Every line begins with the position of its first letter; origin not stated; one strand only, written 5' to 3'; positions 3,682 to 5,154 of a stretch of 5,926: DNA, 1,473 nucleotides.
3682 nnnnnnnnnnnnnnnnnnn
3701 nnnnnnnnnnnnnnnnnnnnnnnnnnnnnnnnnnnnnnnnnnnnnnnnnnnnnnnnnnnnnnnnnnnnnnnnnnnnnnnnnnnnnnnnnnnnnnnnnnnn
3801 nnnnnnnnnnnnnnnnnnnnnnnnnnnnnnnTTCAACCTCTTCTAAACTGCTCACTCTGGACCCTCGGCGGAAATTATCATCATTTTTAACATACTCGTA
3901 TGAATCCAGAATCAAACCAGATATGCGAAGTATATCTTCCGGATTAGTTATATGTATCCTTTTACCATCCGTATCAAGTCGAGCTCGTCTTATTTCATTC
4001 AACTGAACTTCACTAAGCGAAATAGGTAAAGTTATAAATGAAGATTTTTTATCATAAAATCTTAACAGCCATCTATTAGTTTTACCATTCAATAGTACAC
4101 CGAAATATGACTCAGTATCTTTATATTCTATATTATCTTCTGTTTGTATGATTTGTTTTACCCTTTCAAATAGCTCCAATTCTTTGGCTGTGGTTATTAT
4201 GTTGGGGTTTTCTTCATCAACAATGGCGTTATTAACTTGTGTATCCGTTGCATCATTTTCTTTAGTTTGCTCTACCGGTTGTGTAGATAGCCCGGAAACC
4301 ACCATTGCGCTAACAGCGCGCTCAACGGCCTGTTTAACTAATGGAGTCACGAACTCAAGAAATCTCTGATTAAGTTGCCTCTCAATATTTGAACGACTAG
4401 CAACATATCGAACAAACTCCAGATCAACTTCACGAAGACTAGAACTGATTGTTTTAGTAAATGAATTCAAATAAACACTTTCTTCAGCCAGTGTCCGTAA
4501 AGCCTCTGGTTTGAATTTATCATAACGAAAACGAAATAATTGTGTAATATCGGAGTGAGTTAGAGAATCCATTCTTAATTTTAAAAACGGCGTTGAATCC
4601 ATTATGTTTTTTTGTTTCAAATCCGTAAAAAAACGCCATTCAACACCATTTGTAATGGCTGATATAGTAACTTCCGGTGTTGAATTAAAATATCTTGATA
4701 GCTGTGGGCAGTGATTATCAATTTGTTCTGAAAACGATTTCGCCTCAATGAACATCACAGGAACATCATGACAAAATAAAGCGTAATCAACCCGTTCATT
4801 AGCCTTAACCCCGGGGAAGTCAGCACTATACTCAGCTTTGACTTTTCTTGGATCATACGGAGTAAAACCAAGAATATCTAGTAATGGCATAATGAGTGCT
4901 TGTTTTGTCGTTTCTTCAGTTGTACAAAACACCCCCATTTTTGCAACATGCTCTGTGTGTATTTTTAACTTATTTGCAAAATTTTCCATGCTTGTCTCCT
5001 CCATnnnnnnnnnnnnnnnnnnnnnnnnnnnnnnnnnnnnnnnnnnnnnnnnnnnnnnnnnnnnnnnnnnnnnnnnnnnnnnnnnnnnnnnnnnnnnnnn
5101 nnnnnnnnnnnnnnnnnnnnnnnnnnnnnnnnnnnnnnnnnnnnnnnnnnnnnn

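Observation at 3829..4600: Uncharacterised ~250 aa C-terminal domain fused to the nuclease module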

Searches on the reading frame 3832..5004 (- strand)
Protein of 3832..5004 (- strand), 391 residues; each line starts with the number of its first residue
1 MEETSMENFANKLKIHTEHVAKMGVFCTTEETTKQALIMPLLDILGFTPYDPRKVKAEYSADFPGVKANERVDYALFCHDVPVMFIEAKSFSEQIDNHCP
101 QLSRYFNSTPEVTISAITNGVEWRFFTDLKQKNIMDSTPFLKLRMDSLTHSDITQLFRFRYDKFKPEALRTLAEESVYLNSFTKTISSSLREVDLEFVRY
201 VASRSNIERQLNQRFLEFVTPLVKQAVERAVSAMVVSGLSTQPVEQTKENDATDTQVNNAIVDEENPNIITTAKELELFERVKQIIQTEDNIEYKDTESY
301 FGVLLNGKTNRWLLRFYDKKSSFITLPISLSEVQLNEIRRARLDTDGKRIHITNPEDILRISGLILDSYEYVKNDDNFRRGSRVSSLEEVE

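Call 6: search_protein_families(library=pfam, proteins=[window:3832-5004:-], max_evalue=0.1)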
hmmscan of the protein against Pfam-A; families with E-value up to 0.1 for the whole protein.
window:3832-5004:- (391 aa): 2 families
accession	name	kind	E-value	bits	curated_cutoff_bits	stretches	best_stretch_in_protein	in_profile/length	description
PF04313.20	HSDR_N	-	5.6e-14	52.9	25.1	2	68-133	124-197/198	Type I restriction enzyme R protein N terminus (HSDR_N)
PF13588.12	HSDR_N_2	-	2.4e-09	37.7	25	1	30-131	2-100/110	Type I restriction enzyme R protein N terminus (HSDR_N)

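Call 7: search_protein_families(library=padloc, proteins=[window:3832-5004:-], max_evalue=1)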
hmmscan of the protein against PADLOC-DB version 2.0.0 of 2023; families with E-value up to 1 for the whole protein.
window:3832-5004:- (391 aa): 0 families

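Call 8: search_protein_families(library=ncbifam, proteins=[window:3832-5004:-], max_evalue=1)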
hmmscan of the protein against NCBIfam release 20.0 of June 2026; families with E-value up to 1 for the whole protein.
window:3832-5004:- (391 aa): 1 family
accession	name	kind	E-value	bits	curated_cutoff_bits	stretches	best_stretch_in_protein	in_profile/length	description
NF008521.0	PRK11448.1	equivalog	0.0003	18.9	729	1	53-109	265-320/1123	type I restriction-modification system endonuclease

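Call 10: search_dna_similar(query=window:3832-5004:-, collection=phages, mode=protein, max_rows=20)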
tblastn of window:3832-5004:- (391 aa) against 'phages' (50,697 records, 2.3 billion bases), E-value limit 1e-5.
Records with a match: 19; places in all: 19; records where one place covers at least 80% of the query: 6.
Best place of each record, by identity: 60-80% 1; <60% 18.
By first word of the organism name: Porphyromonas 4; Enterococcus 2; Bacteriophage 2; Streptococcus 2; Corynebacterium 2; Klebsiella 1; Clostridium 1; Lacticaseibacillus 1; Acetoanaerobium 1; Pseudomonas 1; and 2 more.
By host as written in the record: - 3; Porphyromonas gingivalis ATCC 49417 2; Corynebacterium xerosis 2; Klebsiella pneumoniae 1; Clostridium botulinum 3859/11 1; Enterococcus faecalis 1; Lacticaseibacillus paracasei LMG 19719 1; Enterococcus gallinarum BBC_KY_5 1; and 7 more.
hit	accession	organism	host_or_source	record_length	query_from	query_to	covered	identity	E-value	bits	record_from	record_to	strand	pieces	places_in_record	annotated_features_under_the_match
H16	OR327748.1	Klebsiella phage KpF5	Klebsiella pneumoniae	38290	5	380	96%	66.2%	3e-165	518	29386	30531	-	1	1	protein of unknown function DUF450 | hypothetical protein (x2)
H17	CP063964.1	Clostridium phage CWou-2020a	Clostridium botulinum 3859/11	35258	26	372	89%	36.9%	7e-59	212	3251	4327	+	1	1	type I restriction enzyme HsdR N-terminal domain-containing protein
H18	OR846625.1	Enterococcus phage Efs 1-1-1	Enterococcus faecalis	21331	6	317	80%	36.2%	2e-49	184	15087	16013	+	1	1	record has no annotation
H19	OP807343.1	Lacticaseibacillus phage P7.1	Lacticaseibacillus paracasei LMG 19719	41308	7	321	81%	33.6%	2e-48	182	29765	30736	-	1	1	hypothetical protein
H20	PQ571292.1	Enterococcus phage EG-TP1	Enterococcus gallinarum BBC_KY_5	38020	6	362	91%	29.4%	7e-40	157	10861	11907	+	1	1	endonuclease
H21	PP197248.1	Acetoanaerobium phage ANDSL2_ph1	Acetoanaerobium noterae DSL2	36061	29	327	76%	34.3%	2e-44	170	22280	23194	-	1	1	endonuclease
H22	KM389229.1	Pseudomonas phage F_TK1718sp/PAK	-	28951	3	317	81%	31.8%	3e-32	134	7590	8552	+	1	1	record has no annotation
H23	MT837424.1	Bacteriophage sp.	human fecal samples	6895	15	327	80%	31.3%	3e-37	149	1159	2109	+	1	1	record has no annotation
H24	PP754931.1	Porphyromonas phage phage019b_ATCC49417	Porphyromonas gingivalis ATCC 49417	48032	8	317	79%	31.5%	2e-37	150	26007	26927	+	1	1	endonuclease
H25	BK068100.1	Porphyromonas phage phage019a_ATCC49417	Porphyromonas gingivalis ATCC 49417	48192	8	317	79%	31.5%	2e-37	150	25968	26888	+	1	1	endonuclease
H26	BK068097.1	Porphyromonas phage phage016a_WW2866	Porphyromonas gingivalis WW2866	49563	8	317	79%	31.5%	2e-37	150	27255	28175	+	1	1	endonuclease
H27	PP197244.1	Terrisporobacter phage TPELB_ph1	Terrisporobacter petrolearius ELB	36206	28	324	76%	32.6%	1e-39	155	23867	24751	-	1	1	endonuclease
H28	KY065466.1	Streptococcus phage IPP25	Streptococcus pneumoniae 16A/1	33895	13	316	78%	31.6%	2e-38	153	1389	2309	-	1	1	type I restriction enzyme related protein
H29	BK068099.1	Porphyromonas phage phage018a_AFR5B1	Porphyromonas gingivalis AFR5B1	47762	8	317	79%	31.0%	6e-37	148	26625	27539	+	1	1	endonuclease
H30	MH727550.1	Corynebacterium phage Juicebox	Corynebacterium xerosis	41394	29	326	76%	31.9%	4e-28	122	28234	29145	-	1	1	33: hypothetical protein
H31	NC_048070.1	Corynebacterium phage Juicebox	Corynebacterium xerosis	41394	29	326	76%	31.9%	4e-28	122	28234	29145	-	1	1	33: endonuclease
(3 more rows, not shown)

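Call 12: find_homologous_proteins(query=window:3832-5004:-, max_evalue=0.001)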
Query window:3832-5004:- (391 aa): 1354 proteins with E <= 0.001 among 5416 candidates; the best 120 are listed.
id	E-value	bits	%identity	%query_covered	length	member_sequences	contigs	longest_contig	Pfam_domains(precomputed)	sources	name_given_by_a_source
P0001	1.8e-250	848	99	99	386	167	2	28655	PF04313.21,PF13588.13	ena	-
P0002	3.1e-220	749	87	99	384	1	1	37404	PF04313.21,PF13588.13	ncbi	-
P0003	8.3e-220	747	87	99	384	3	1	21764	PF04313.21,PF13588.13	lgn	-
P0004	3.1e-216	736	85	99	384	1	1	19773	PF04313.21,PF13588.13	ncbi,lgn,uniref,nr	ncbi:type I restriction endonuclease [Salmonella enterica]|uniref:type I restriction endonuclease n=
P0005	5.1e-215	732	85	99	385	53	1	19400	PF04313.21,PF13588.13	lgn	-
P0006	6.4e-199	679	79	97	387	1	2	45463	PF04313.21,PF13588.13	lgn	-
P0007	1.7e-198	677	79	97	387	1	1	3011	PF04313.21,PF13588.13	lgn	-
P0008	1.1e-197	675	78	97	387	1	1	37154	PF04313.21,PF13588.13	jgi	-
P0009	3.2e-191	653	75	98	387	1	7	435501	PF04313.21,PF13588.13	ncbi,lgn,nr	ncbi:type I restriction endonuclease [Yersinia enterocolitica]|nr:type I restriction enzyme HsdR N-t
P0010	3.1e-187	640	80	91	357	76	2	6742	PF04313.21,PF13588.13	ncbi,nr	ncbi:type I restriction endonuclease subunit R, partial [Salmonella enterica]|nr:type I restriction 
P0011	1.5e-186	638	72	98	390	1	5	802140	PF04313.21,PF13588.13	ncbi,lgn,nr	ncbi:type I restriction endonuclease subunit R [Salmonella enterica]|nr:type I restriction endonucle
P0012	1.8e-184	631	73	98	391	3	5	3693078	PF04313.21,PF13588.13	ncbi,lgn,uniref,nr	ncbi:type I restriction endonuclease [Edwardsiella tarda]|uniref:type I restriction endonuclease n=1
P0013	2.2e-178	611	73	96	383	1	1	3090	PF04313.21,PF13588.13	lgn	-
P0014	4.7e-178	610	72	96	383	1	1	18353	PF04313.21,PF13588.13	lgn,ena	-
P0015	5.1e-178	610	73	96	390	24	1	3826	PF04313.21,PF13588.13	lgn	-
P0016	1.0e-177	609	72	96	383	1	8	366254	PF04313.21,PF13588.13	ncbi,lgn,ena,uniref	ncbi:type I restriction endonuclease [Kluyvera ascorbata]|uniref:type I restriction endonuclease n=1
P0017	3.8e-177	607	72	96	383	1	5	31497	PF04313.21,PF13588.13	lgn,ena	-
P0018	4.4e-177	607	71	96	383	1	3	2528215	PF04313.21,PF13588.13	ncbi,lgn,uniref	ncbi:type I restriction endonuclease [Citrobacter koseri]|uniref:type I restriction endonuclease n=1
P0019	4.6e-177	607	71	96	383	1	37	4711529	PF04313.21,PF13588.13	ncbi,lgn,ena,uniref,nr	ncbi:type I restriction endonuclease [Citrobacter koseri]|uniref:type I restriction endonuclease n=1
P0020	4.7e-177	607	71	96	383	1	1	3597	PF04313.21,PF13588.13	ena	-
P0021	4.9e-177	607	72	96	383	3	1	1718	PF04313.21,PF13588.13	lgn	-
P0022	6.2e-177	606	73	96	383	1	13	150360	PF04313.21,PF13588.13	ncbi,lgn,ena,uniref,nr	ncbi:TPA: type I restriction enzyme HsdR N-terminal domain-containing protein [Kluyvera georgiana]|u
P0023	7.8e-177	606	72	96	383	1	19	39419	PF04313.21,PF13588.13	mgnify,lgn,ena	mgnify:FL=1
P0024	8.0e-177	606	72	96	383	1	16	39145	PF04313.21,PF13588.13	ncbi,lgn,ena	ncbi:TPA: type I restriction endonuclease [Kluyvera cryocrescens]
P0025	1.2e-176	605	71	96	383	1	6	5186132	PF04313.21,PF13588.13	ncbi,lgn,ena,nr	ncbi:TPA: type I restriction enzyme HsdR N-terminal domain-containing protein [Kluyvera ascorbata]|n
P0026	1.2e-176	605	71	96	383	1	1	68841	PF04313.21,PF13588.13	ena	-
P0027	1.3e-176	605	71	96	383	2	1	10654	PF04313.21,PF13588.13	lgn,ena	-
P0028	1.3e-176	605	71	96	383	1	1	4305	PF04313.21,PF13588.13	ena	-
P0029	1.3e-176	605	71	96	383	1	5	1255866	PF04313.21,PF13588.13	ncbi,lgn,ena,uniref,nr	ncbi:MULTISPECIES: type I restriction endonuclease [Kluyvera]|uniref:type I restriction endonuclease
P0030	2.3e-176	605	71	96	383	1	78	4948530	PF04313.21,PF13588.13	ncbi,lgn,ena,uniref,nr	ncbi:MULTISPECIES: type I restriction endonuclease [Citrobacter]|uniref:type I restriction endonucle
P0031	2.5e-176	604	71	96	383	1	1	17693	PF04313.21,PF13588.13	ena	-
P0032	2.8e-176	604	72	96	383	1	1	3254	PF04313.21,PF13588.13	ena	-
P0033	2.9e-176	604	71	96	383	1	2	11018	PF04313.21,PF13588.13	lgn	-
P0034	3.0e-176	604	71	96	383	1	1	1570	PF04313.21,PF13588.13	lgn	-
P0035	3.6e-176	604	71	96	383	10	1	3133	PF04313.21,PF13588.13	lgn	-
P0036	5.3e-176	603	72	96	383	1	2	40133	PF04313.21,PF13588.13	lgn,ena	-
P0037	6.3e-176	603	71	96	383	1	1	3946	PF04313.21,PF13588.13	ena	-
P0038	7.7e-176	603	71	96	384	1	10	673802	PF04313.21,PF13588.13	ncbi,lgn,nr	ncbi:type I restriction enzyme HsdR N-terminal domain-containing protein [Salmonella enterica]|nr:ty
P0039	5.2e-175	600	71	96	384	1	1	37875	PF04313.21,PF13588.13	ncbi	ncbi:TPA: type I restriction endonuclease, partial [Citrobacter freundii]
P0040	6.3e-175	600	71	96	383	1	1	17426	PF04313.21,PF13588.13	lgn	-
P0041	6.9e-175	600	71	96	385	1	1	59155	PF04313.21,PF13588.13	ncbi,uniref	ncbi:type I restriction endonuclease [Citrobacter portucalensis]|uniref:type I restriction endonucle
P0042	7.4e-175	600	72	96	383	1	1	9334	PF04313.21,PF13588.13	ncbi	-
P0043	1.1e-174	599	69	97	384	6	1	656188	PF04313.21,PF13588.13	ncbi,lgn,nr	ncbi:type I restriction endonuclease [Enterobacter asburiae]|nr:type I restriction endonuclease [Ent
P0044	1.2e-174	599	71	96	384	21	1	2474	PF04313.21,PF13588.13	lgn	-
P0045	1.7e-174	598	70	96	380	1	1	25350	PF04313.21,PF13588.13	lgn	-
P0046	3.7e-174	597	71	96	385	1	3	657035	PF04313.21,PF13588.13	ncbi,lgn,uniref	ncbi:type I restriction endonuclease [Moellerella wisconsensis]|uniref:type I restriction endonuclea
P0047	3.9e-174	597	68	98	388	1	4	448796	PF04313.21,PF13588.13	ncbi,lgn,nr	ncbi:type I restriction endonuclease subunit R [Salmonella enterica]|nr:type I restriction endonucle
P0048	8.7e-174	596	70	96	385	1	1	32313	PF04313.21,PF13588.13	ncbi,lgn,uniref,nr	ncbi:type I restriction endonuclease [Providencia stuartii]|uniref:type I restriction endonuclease n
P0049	9.8e-174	596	67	98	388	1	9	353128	PF04313.21,PF13588.13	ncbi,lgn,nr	ncbi:type I restriction endonuclease subunit R [Salmonella enterica]|nr:type I restriction endonucle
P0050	1.4e-173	595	71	96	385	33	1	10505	PF04313.21,PF13588.13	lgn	-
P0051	1.8e-173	595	69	96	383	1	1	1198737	PF04313.21,PF13588.13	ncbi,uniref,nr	ncbi:type I restriction endonuclease [Providencia sp. wls1914]|uniref:type I restriction endonucleas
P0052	4.3e-173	594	68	98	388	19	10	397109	PF04313.21,PF13588.13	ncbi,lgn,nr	ncbi:type I restriction endonuclease subunit R [Salmonella enterica]|nr:type I restriction endonucle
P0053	5.4e-173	593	70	96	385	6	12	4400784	PF04313.21,PF13588.13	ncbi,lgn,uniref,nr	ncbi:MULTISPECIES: type I restriction endonuclease [Providencia]|uniref:Type I restriction enzyme Hs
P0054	6.9e-173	593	68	98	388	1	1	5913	PF04313.21,PF13588.13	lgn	-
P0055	7.0e-173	593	69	97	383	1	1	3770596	PF04313.21,PF13588.13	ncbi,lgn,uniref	ncbi:type I restriction endonuclease [Xenorhabdus sp. TH1]|uniref:type I restriction endonuclease n=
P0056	7.7e-173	593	70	96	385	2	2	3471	PF04313.21,PF13588.13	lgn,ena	-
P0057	8.2e-173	593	68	98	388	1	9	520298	PF04313.21,PF13588.13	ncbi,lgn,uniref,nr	ncbi:type I restriction endonuclease subunit R [Salmonella enterica subsp. enterica serovar Javiana]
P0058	9.5e-173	593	67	98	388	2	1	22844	PF04313.21,PF13588.13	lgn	-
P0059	1.2e-172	592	67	98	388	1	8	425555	PF04313.21,PF13588.13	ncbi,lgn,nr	ncbi:type I restriction enzyme HsdR N-terminal domain-containing protein [Salmonella enterica]|nr:ty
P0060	1.9e-172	592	70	96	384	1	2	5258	PF04313.21,PF13588.13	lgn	-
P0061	1.9e-172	592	67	98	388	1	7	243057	PF04313.21,PF13588.13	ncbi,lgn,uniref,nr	ncbi:type I restriction endonuclease [Salmonella enterica]|uniref:type I restriction endonuclease n=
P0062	3.0e-172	591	69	96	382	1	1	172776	PF04313.21,PF13588.13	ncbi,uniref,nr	ncbi:type I restriction endonuclease [Xenorhabdus lircayensis]|uniref:Type I restriction enzyme HsdR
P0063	3.5e-172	591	69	97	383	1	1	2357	PF04313.21,PF13588.13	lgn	-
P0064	3.7e-172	591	67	98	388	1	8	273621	PF04313.21,PF13588.13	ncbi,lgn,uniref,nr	ncbi:type I restriction enzyme HsdR N-terminal domain-containing protein [Salmonella enterica]|unire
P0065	5.1e-172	590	69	96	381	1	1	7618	PF04313.21,PF13588.13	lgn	-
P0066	5.4e-172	590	70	96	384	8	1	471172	PF04313.21,PF13588.13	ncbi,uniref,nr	ncbi:Uncharacterized conserved protein [Proteus vulgaris]|uniref:type I restriction endonuclease n=1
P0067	8.3e-172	590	68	97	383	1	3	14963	PF04313.21,PF13588.13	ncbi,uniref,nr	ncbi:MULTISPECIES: type I restriction endonuclease [Xenorhabdus]|uniref:type I restriction endonucle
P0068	1.2e-171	589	70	96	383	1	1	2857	PF04313.21,PF13588.13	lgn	-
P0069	1.5e-171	589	69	96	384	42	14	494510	PF04313.21,PF13588.13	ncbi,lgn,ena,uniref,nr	ncbi:type I restriction endonuclease subunit R [Morganella morganii subsp. morganii]|uniref:type I r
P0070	2.1e-171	588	68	96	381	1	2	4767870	PF04313.21,PF13588.13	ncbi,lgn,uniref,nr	ncbi:type I restriction endonuclease [Xenorhabdus griffiniae]|uniref:type I restriction endonuclease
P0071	2.2e-171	588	69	96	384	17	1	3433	PF04313.21,PF13588.13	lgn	-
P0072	2.6e-171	588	68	97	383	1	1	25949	PF04313.21,PF13588.13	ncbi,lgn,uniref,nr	ncbi:type I restriction enzyme R protein [Xenorhabdus khoisanae]|uniref:Type I restriction enzyme R 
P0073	3.6e-171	587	69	96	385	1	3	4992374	PF04313.21,PF13588.13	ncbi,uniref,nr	ncbi:type I restriction endonuclease [Photorhabdus tasmaniensis]|uniref:Type I restriction endonucle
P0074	3.9e-171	587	69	96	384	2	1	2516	PF04313.21,PF13588.13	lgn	-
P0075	4.0e-171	587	69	96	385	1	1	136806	PF04313.21,PF13588.13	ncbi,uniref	ncbi:type I restriction endonuclease [Photorhabdus sp. RM323S]|uniref:type I restriction endonucleas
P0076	1.9e-170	585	67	98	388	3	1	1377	PF04313.21,PF13588.13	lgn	-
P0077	3.4e-170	584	68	96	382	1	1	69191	PF04313.21,PF13588.13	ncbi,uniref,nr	ncbi:type I restriction endonuclease [Xenorhabdus sp. XENO-1]|uniref:type I restriction endonuclease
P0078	3.7e-170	584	67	97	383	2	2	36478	PF04313.21,PF13588.13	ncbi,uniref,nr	ncbi:type I restriction enzyme HsdR N-terminal domain-containing protein [Xenorhabdus sp. DI]|uniref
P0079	3.8e-170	584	69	96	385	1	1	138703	PF04313.21,PF13588.13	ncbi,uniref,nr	ncbi:type I restriction endonuclease [Serratia microhaemolytica]|uniref:type I restriction endonucle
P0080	4.1e-170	584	68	97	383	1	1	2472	PF04313.21,PF13588.13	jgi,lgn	jgi:hypothetical protein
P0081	8.4e-170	583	67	97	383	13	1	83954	PF04313.21,PF13588.13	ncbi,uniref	ncbi:type I restriction endonuclease [Xenorhabdus bharatensis]|uniref:type I restriction endonucleas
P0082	1.8e-169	582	70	97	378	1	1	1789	PF04313.21,PF13588.13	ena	-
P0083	3.6e-169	581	67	97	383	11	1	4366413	PF04313.21,PF13588.13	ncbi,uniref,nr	ncbi:type I restriction enzyme HsdR N-terminal domain-containing protein [Xenorhabdus budapestensis]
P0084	4.5e-169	581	68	96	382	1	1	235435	PF04313.21,PF13588.13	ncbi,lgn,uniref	ncbi:type I restriction endonuclease [Xenorhabdus bovienii]|uniref:type I restriction endonuclease n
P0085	4.9e-169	580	68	96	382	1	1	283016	PF04313.21,PF13588.13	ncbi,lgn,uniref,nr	ncbi:putative prophage Lp2 protein 6 [Xenorhabdus bovienii str. oregonense]|uniref:Putative prophage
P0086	8.4e-169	580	68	96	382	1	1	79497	PF04313.21,PF13588.13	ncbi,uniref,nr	ncbi:type I restriction endonuclease [Xenorhabdus sp. XENO-7]|uniref:Type I restriction endonuclease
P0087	8.6e-169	580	68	96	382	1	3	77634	PF04313.21,PF13588.13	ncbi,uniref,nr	ncbi:type I restriction endonuclease [Xenorhabdus bovienii]|uniref:type I restriction endonuclease n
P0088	9.9e-169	579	68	96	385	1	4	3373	PF04313.21,PF13588.13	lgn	-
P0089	1.5e-168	579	66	97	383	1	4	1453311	PF04313.21,PF13588.13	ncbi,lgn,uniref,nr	ncbi:type I restriction endonuclease subunit R [Photorhabdus temperata]|uniref:Restriction endonucle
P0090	3.2e-168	578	67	97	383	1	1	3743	PF04313.21,PF13588.13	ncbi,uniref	ncbi:type I restriction endonuclease [Xenorhabdus nematophila]|uniref:type I restriction endonucleas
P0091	4.7e-168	577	67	96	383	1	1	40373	PF04313.21,PF13588.13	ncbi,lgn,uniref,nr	ncbi:type I restriction endonuclease [Xenorhabdus bovienii]|uniref:Putative prophage Lp2 protein 6 n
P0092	6.3e-168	577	66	97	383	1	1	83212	PF04313.21,PF13588.13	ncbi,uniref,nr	ncbi:type I restriction endonuclease [Photorhabdus khanii]|uniref:Type I restriction endonuclease su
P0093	2.2e-166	572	69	96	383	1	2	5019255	PF04313.21,PF13588.13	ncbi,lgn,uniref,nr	ncbi:type I restriction enzyme HsdR N-terminal domain-containing protein [Pectobacterium aroidearum]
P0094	5.0e-165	567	66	96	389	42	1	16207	PF04313.21,PF13588.13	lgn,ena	-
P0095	1.3e-164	566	71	89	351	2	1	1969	PF04313.21,PF13588.13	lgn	-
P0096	3.2e-164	565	66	96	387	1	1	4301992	PF04313.21,PF13588.13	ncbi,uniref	ncbi:type I restriction endonuclease [Klebsiella sp. WOUb02]|uniref:type I restriction endonuclease 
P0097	6.5e-164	564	67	96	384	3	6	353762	PF04313.21,PF13588.13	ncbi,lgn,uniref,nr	ncbi:type I restriction endonuclease [Yersinia alsatica]|uniref:type I restriction endonuclease n=1 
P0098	1.1e-163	563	67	96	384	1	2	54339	PF04313.21,PF13588.13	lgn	-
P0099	3.0e-163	561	67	96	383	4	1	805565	PF04313.21,PF13588.13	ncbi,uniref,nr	ncbi:type I restriction endonuclease [Dickeya solani]|uniref:type I restriction endonuclease n=1 Tax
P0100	4.3e-163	561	67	96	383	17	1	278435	PF04313.21,PF13588.13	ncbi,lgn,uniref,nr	ncbi:type I restriction endonuclease [Pectobacterium polaris]|uniref:type I restriction endonuclease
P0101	8.6e-163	560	67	96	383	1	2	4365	PF04313.21,PF13588.13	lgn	-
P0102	1.2e-162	559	68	96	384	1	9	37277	PF04313.21,PF13588.13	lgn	-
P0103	1.5e-162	559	66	96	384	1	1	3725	PF04313.21,PF13588.13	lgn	-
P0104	1.8e-162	559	66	96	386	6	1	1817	PF04313.21,PF13588.13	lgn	-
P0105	4.1e-162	558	67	96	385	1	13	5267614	PF04313.21,PF13588.13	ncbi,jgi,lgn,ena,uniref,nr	ncbi:endonuclease [Enterobacter hormaechei]|uniref:Type I restriction endonuclease n=1 Tax=Phytobact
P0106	1.4e-161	556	65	98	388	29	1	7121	PF04313.21,PF13588.13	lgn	-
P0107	1.7e-161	556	68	96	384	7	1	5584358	PF04313.21,PF13588.13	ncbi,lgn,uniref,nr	ncbi:type I restriction enzyme R protein [Citrobacter amalonaticus Y19]|uniref:Type I restriction en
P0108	1.7e-161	556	68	96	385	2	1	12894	PF04313.21,PF13588.13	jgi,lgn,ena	-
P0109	2.6e-161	555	67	96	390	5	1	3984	PF04313.21,PF13588.13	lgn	-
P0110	3.5e-161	555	66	96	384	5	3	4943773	PF04313.21,PF13588.13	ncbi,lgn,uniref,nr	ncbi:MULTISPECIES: type I restriction endonuclease [Brenneria]|uniref:Type I restriction endonucleas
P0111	8.0e-160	550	65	96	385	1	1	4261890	PF04313.21,PF13588.13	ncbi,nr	ncbi:endonuclease [Salmonella enterica subsp. enterica serovar Choleraesuis]|nr:endonuclease [Salmon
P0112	1.1e-159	550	66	96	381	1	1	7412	PF04313.21,PF13588.13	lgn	-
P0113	2.6e-159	548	66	96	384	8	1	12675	PF04313.21,PF13588.13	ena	-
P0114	8.9e-159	547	67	96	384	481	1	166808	PF04313.21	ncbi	-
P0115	3.9e-158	545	65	96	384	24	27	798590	PF04313.21,PF13588.13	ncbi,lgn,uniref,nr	ncbi:type I restriction endonuclease subunit R [Salmonella enterica subsp. enterica serovar Legon]|u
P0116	2.5e-157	542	65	96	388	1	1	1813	PF04313.21,PF13588.13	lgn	-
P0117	1.3e-155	536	70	87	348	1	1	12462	PF04313.21,PF13588.13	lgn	-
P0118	9.9e-149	514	62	96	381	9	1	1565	PF04313.21,PF13588.13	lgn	-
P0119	4.5e-148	511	62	96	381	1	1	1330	PF04313.21,PF13588.13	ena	-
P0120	4.5e-148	511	62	96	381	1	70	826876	PF04313.21,PF13588.13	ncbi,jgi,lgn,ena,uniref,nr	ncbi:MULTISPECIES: type I restriction endonuclease [Gilliamella]|uniref:type I restriction endonucle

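Call 13: get_annotated_region(hit=H17, flank=4000)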
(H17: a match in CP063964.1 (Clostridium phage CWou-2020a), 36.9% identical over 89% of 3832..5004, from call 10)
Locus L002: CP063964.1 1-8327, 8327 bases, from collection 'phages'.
description: Clostridium phage CWou-2020a, complete sequence.
organism: Clostridium phage CWou-2020a (NCBI taxid 2782718)
taxonomy: Viruses; Duplodnaviria; Heunggongvirae; Uroviricota; Caudoviricetes
host: Clostridium botulinum 3859/11; source: feces; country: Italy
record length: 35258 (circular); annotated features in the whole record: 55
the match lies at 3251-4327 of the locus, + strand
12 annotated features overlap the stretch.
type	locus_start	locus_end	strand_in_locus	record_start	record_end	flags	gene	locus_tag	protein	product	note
CDS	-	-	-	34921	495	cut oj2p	-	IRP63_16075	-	DnaD domain protein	frameshifted; Derived by automated computational analysis using gene prediction method: Protein Homology.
CDS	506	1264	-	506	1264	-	-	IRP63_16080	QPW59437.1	phage antirepressor KilAC domain-containing protein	Derived by automated computational analysis using gene prediction method: Protein Homology.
CDS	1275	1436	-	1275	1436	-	-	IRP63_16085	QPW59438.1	hypothetical protein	Derived by automated computational analysis using gene prediction method: Protein Homology.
CDS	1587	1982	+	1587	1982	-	-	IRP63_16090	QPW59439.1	helix-turn-helix transcriptional regulator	Derived by automated computational analysis using gene prediction method: Protein Homology.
CDS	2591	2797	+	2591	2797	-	-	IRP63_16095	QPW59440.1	helix-turn-helix transcriptional regulator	Derived by automated computational analysis using gene prediction method: Protein Homology.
CDS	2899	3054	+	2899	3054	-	-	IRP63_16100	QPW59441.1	hypothetical protein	Derived by automated computational analysis using gene prediction method: Protein Homology.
CDS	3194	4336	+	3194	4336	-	-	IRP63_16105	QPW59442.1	type I restriction enzyme HsdR N-terminal domain-containing protein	Derived by automated computational analysis using gene prediction method: Protein Homology.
CDS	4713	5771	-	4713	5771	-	-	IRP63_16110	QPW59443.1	hypothetical protein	Derived by automated computational analysis using gene prediction method: GeneMarkS-2+.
CDS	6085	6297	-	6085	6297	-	-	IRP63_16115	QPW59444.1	DNA-binding protein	Derived by automated computational analysis using gene prediction method: Protein Homology.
CDS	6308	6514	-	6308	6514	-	-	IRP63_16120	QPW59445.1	hypothetical protein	Derived by automated computational analysis using gene prediction method: Protein Homology.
CDS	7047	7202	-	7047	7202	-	-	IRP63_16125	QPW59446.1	hypothetical protein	Derived by automated computational analysis using gene prediction method: Protein Homology.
CDS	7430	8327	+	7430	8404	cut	-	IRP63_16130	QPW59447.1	ParM/StbA family protein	Derived by automated computational analysis using gene prediction method: Protein Homology.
